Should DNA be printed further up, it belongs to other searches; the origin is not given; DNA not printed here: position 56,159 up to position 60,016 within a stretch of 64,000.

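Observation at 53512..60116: AmmeMemoRadiSam trio extended into a 6.6-kb operon with a flavin/Fe-S transmembrane electron-transfer fusion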

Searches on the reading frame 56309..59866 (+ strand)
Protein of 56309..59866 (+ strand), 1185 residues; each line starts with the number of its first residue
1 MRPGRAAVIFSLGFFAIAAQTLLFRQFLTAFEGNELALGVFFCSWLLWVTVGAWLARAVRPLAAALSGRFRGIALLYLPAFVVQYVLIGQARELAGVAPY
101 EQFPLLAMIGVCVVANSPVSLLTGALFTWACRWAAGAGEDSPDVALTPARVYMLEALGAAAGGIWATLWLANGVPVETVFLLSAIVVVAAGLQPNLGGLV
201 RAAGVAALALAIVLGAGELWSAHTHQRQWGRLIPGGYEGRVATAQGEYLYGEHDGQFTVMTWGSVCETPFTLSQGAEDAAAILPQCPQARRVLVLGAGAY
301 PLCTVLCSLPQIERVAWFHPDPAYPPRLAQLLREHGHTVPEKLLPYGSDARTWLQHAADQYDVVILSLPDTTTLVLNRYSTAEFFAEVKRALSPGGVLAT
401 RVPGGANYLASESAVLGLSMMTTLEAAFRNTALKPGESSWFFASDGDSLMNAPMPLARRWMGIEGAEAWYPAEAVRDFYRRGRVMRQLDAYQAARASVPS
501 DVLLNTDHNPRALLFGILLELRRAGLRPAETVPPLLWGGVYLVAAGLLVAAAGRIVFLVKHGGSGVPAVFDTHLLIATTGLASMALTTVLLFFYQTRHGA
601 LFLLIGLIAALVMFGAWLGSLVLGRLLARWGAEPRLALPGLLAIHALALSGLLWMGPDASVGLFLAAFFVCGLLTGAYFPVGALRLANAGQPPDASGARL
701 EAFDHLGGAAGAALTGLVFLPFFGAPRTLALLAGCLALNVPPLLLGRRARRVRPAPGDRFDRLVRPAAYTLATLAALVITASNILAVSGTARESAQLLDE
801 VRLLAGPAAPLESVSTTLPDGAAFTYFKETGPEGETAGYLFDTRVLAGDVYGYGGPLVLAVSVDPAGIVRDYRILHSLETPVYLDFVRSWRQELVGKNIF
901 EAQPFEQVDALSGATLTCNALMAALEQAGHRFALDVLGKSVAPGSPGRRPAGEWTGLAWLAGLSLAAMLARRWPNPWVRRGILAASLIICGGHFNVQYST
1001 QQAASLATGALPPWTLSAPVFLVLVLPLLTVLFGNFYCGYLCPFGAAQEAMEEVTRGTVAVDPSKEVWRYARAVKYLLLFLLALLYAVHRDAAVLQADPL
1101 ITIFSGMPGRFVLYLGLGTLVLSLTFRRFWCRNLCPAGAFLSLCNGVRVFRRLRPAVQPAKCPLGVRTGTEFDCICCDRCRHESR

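Call 3: search_protein_families(library=pfam, proteins=[window:56309-59866:+], max_evalue=0.01)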
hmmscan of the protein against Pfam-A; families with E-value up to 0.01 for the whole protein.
window:56309-59866:+ (1185 aa): 3 families
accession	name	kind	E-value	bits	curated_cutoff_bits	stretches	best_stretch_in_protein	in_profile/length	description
PF12801.12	Fer4_5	-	5.3e-13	49.2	22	2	1020-1053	6-39/48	4Fe-4S binding domain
PF04205.19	FMN_bind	-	3.6e-11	44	22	1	852-928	1-75/77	FMN-binding domain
PF07690.21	MFS_1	-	4.3e-07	29.6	33.4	1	576-766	5-194/347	Major Facilitator Superfamily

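Call 4: search_protein_families(library=ncbifam, proteins=[window:56309-59866:+], max_evalue=0.01)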
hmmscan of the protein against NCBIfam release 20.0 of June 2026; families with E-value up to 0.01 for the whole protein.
window:56309-59866:+ (1185 aa): 8 families
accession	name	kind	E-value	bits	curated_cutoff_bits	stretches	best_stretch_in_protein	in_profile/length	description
NF046105.1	TransRegNosR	equivalog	2.1e-15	56.1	1000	1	1028-1154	490-623/680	transcriptional regulator NosR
NF002956.0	PRK03612.1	equivalog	1.4e-09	36.9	472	1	287-412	298-425/522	polyamine aminopropyltransferase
NF007013.0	PRK09477.1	equivalog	2.4e-07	30.1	234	1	969-1148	40-214/286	quinol dehydrogenase ferredoxin subunit NapH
NF002010.0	PRK00811.1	equivalog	2.6e-07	30.1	260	1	286-401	76-192/287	polyamine aminopropyltransferase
TIGR02163.1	napH_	subfamily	4.7e-07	29.6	213.05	1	972-1151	20-194/255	NapH/MauN family ferredoxin-type protein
TIGR01947.1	rnfG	subfamily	4.2e-06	27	102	1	851-929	92-182/187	RnfABCDGE type electron transport complex subunit G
NF002435.0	PRK01581.1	equivalog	2.2e-05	23.7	537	1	348-399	214-265/374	polyamine aminopropyltransferase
NF037959.1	MFS_SpdSyn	subfamily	0.0005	18.9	40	1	341-430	324-408/480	fused MFS/spermidine synthase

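Call 6: find_encoding_contigs(protein=window:56309-59866:+, flank=10000, max_places=6)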
Protein window:56309-59866:+ (1185 aa): 3 contigs read that carry it; 2 places shown.
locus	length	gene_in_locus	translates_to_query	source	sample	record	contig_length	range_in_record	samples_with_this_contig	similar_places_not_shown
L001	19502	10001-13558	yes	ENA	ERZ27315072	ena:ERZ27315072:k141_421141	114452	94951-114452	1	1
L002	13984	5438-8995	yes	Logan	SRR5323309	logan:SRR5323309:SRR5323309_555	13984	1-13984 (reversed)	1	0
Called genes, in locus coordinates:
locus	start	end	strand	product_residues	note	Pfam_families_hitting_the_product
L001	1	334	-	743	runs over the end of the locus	PF02012:BNR (faint), PF13088:BNR_2, PF00756:Esterase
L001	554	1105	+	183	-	PF01965:DJ-1_PfpI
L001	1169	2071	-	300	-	PF00528:BPD_transp_1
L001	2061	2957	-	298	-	PF00528:BPD_transp_1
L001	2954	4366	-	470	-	PF01547:SBP_bac_1, PF13416:SBP_bac_8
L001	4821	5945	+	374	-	PF00135:COesterase, PF20434:BD-FAE, PF00561:Abhydrolase_1 (faint), PF07859:Abhydrolase_3, PF12146:Hydrolase_4 (faint), PF00326:Peptidase_S9 (weak)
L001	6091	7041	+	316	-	PF02558:ApbA, PF08546:ApbA_C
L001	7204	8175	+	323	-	PF04055:Radical_SAM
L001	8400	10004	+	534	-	PF01875:Memo, PF01871:AMMECR1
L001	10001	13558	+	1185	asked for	PF07690:MFS_1 (weak), PF04205:FMN_bind, PF12801:Fer4_5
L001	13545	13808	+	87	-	-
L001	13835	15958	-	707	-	PF05048:NosD (weak), PF13229:Beta_helix, PF07705:CARDB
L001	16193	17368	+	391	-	PF00657:Lipase_GDSL, PF13472:Lipase_GDSL_2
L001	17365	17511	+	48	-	-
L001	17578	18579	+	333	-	-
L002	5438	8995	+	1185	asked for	PF07690:MFS_1 (weak), PF04205:FMN_bind, PF12801:Fer4_5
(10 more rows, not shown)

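Call 7: find_homologous_proteins(query=window:56309-59866:+, max_evalue=0.00001)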
Query window:56309-59866:+ (1185 aa): 132 proteins with E <= 0.00001 among 8000 candidates; the best 120 are listed.
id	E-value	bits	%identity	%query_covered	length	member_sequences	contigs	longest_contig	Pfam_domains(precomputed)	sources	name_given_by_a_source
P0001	0.0e+0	2449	92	100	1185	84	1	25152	PF12801.13,PF04205.20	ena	-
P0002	0.0e+0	2235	85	100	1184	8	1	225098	PF12801.13,PF04205.20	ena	-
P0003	0.0e+0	2104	80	100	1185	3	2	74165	PF12801.13,PF04205.20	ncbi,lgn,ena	-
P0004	0.0e+0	1923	72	100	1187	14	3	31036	PF12801.13,PF04205.20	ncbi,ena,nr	ncbi:MAG TPA: 4Fe-4S binding protein [Candidatus Hydrogenedentes bacterium]|nr:4Fe-4S binding protei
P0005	0.0e+0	1854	69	100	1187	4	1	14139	PF12801.13,PF04205.20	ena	-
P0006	0.0e+0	1646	69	89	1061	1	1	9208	PF12801.13,PF04205.20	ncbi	ncbi:MAG: 4Fe-4S binding protein, partial [Candidatus Hydrogenedentota bacterium]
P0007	0.0e+0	1436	68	78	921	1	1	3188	PF12801.13,PF04205.20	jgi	-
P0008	0.0e+0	1081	91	44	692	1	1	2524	-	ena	-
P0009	0.0e+0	1051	46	100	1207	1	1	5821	PF12801.13,PF04205.20,PF07690.22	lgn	-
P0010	2.0e-298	1011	46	100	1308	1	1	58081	PF12801.13,PF04205.20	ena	-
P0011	1.9e-294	998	69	55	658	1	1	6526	-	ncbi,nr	ncbi:MAG: hypothetical protein U9Q79_00055, partial [Candidatus Hydrogenedentes bacterium]|nr:hypoth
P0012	1.7e-286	972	44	99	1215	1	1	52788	PF12801.13,PF04205.20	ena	-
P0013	3.4e-285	967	45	100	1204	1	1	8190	PF12801.13,PF04205.20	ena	-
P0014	2.7e-284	964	45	100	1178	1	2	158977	PF12801.13,PF04205.20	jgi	jgi:4Fe-4S binding domain/FMN-binding domain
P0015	2.5e-281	955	43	100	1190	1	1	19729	PF12801.13,PF04205.20,PF01564.24,PF07690.22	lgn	-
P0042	4.2e-237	808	38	99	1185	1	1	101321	PF12801.13,PF04205.20,PF01564.24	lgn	-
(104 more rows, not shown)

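Call 19: find_related_loci(query=A1, collection=genome_contigs, flank=10000)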
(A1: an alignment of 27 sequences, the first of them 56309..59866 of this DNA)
Query A1 (1185 aa) in genome_contigs; peptide patterns used: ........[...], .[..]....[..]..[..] (x = any residue, [..] = any of these).
599 stretches matched a pattern (row limit reached: there are more); 510 encode a relative of the query (tblastn E <= 1e-3); the best 80 are kept; 80 distinct loci.
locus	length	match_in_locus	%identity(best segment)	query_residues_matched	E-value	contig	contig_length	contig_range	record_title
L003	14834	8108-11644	41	20-1185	0e+0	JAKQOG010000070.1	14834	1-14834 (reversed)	MAG: Candidatus Hydrogenedentota bacterium isolate USDV_metabat.86 k141_518398, whole genome shotgun sequence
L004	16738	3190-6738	39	3-1182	0e+0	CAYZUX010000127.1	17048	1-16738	MAG TPA_asm: uncultured bacterium isolate binchicken_co20_391 genome assembly, contig: NODE_6442_length_17048_cov_6.7032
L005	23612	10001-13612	36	1-1185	0e+0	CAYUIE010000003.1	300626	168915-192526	MAG TPA_asm: uncultured Pirellulales bacterium isolate binchicken_co100_297 genome assembly, contig: NODE_7_length_30062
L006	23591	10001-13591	41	8-1182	0e+0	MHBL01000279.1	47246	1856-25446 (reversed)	MAG: Lentisphaerae bacterium RIFOXYA12_64_32 RifOxyA12_Lentisphaerae_64_32_updatedv2_35, whole genome shotgun sequence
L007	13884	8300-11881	36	8-1185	0e+0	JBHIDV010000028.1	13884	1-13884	MAG: Sedimentisphaerales bacterium isolate b3.sp3_bin.2 NODE_1340_length_13884_cov_6.433799, whole genome shotgun sequen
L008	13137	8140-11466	38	12-1184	0e+0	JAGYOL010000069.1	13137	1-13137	MAG: Kiritimatiellae bacterium isolate M55B167 69, whole genome shotgun sequence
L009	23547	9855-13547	33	1-1184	0e+0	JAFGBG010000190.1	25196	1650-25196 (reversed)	MAG: Sedimentisphaerales bacterium isolate Zod_Metabat.1017 k87_9918148, whole genome shotgun sequence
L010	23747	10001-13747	35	5-1185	0e+0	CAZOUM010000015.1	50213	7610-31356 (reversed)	MAG TPA_asm: uncultured Pirellulales bacterium isolate SRP068000_co1_482 genome assembly, contig: NODE_586_length_50213_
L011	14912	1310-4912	36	1-1185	0e+0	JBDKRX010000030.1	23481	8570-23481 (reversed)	MAG: Phycisphaerales bacterium isolate 5_bin.222_R1 c_000001467012, whole genome shotgun sequence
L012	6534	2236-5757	39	8-1180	0e+0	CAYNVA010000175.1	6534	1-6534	MAG TPA_asm: uncultured Thermodesulfobacteriota bacterium isolate binchicken_co255_249 genome assembly, contig: k141_421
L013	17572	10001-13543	35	4-1185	0e+0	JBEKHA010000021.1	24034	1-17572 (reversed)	MAG: Sedimentisphaerales bacterium isolate SPRUCE 266 SPRUCE_266_21, whole genome shotgun sequence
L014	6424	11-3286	41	162-1185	0e+0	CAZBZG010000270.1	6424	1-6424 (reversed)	MAG TPA_asm: uncultured Planctomycetaceae bacterium isolate SRP141376_co4_199 genome assembly, contig: NODE_19479_length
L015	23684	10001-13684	36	1-1182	0e+0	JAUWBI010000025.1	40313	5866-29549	MAG: Phycisphaerae bacterium isolate CSMAG_1316 CSMAG_1316_k141_164342_length_40313_cov_20.9039, whole genome shotgun se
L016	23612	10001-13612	35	1-1181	0e+0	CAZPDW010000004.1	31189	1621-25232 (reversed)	MAG TPA_asm: uncultured Pirellulales bacterium isolate binchicken_co116_245 genome assembly, contig: NODE_1240_length_31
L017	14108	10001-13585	39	6-1181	8e-175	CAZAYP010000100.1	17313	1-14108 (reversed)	MAG TPA_asm: uncultured Verrucomicrobiota bacterium isolate SRP272421_co3_169 genome assembly, contig: NODE_8281_length_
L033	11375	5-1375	40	729-1185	1e-81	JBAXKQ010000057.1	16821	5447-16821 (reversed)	MAG: bacterium isolate ELA405 MAG405_57, whole genome shotgun sequence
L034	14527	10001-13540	35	5-1185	0e+0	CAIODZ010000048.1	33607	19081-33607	MAG: uncultured Phycisphaerales bacterium isolate A3_bin-117 genome assembly, contig: bin-117:48/70, whole genome shotgu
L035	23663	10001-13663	37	1-1185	0e+0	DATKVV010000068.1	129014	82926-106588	MAG TPA_asm: Sedimentisphaerales bacterium isolate SMAG_U14143 k141_616361, whole genome shotgun sequence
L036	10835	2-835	35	912-1185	8e-39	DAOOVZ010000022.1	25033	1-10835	MAG TPA_asm: Candidatus Hydrogenedens sp. isolate AMR_MDS_2428 NODE_1337_length_25033_cov_5.515574, whole genome shotgun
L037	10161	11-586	39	995-1185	1e-33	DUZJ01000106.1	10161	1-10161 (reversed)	MAG TPA_asm: Planctomycetota bacterium isolate MAG_11118_pl_115 Ga0114922_10007236, whole genome shotgun sequence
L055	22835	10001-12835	29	958-1185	1e-12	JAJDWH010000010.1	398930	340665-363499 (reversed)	MAG: Alphaproteobacteria bacterium isolate jk18x25bins.17 k141_721254, whole genome shotgun sequence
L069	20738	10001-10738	25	968-1185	3e-12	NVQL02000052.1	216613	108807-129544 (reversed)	MAG: Alphaproteobacteria bacterium isolate NORP194 Contig_source1383C_133, whole genome shotgun sequence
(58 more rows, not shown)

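Call 34: predict_structure(alignment_id=A1)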
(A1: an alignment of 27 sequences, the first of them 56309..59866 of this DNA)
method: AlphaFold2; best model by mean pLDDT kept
length: 1185 residues; sequences in the alignment: 27
mean_pLDDT: 84.6   pTM: 0.82
mean pLDDT of the five models: 84.6, 82.9, 82.3, 81.8, 80.3
residues with pLDDT >= 90: 445; 70-90: 635; 50-70: 94; < 50: 11
segments of 3 or more residues with pLDDT < 50: 405-409, 946-948
pLDDT, mean of each block of 10 residues (from residue 1): 88 94 88 81 95 90 80 90 93 85 84 94 94 77 81 96 94 90 91 69 80 89 90 88 87 90 84 91 94 92 95 95 93 92 93 87 89 82 94 94 58 81 94 84 91 91 93 84 79 78 86 82 70 77 90 84 68 93 93 85 86 97 92 88 93 83 93 95 92 92 96 92 90 91 76 67 78 89 80 70 79 86 86 84 86 85 92 86 81 91 84 83 90 87 56 75 88 82 89 82 79 77 84 78 86 74 75 82 85 70 67 76 80 78 64 69 75 73 54
secondary structure, 60 per line:
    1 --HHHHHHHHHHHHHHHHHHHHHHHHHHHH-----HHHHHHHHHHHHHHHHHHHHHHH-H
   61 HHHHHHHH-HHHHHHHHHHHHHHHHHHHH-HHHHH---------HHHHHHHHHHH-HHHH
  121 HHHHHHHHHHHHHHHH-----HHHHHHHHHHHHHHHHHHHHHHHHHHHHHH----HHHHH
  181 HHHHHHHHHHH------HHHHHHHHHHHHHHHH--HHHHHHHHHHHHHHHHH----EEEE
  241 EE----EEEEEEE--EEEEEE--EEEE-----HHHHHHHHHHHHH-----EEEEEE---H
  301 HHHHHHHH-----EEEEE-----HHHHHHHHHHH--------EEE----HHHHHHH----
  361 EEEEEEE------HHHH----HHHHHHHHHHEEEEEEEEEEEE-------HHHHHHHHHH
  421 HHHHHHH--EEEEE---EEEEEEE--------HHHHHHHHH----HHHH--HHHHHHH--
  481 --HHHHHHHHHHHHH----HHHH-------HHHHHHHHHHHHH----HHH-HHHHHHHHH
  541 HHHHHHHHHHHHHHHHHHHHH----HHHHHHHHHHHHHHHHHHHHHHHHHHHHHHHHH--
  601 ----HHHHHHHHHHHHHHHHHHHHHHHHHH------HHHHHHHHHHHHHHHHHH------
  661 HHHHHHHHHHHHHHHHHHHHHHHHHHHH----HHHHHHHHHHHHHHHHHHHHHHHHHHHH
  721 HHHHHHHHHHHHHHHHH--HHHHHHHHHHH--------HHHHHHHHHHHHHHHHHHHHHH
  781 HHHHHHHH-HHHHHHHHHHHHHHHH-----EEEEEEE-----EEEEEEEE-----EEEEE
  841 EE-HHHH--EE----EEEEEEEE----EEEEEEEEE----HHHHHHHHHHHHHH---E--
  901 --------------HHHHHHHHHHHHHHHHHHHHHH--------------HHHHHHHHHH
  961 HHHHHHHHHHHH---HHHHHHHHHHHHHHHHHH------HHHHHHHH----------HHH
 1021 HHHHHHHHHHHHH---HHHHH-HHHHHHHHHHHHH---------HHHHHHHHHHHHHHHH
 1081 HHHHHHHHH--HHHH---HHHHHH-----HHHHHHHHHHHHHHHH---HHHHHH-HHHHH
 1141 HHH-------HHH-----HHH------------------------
elements in order (helices of 4 or more, strands of 3 or more residues): H3-30 H36-58 H60-68 H70-89 H91-95 H105-115 H117-136 H142-171 H176-191 H198-213 H216-232 E237-242 E247-253 E256-261 E264-267 H273-285 E291-296 H300-308 E314-318 H324-334 E343-345 H350-356 E361-367 H374-377 H382-391 E392-403 H411-427 E430-434 E438-444 H453-461 H466-469 H472-478 H483-495 H500-503 H511-523 H532-561 H566-598 H605-630 H637-654 H661-688 H693-737 H740-750 H759-788 H790-805 E811-817 E823-830 E836-842 H844-847 E856-863 E868-876 H881-894 H915-936 H951-972 H976-993 H1000-1007 H1018-1033 H1037-1041 H1043-1055 H1065-1089 H1092-1095 H1099-1104 H1110-1125 H1129-1134 H1136-1143
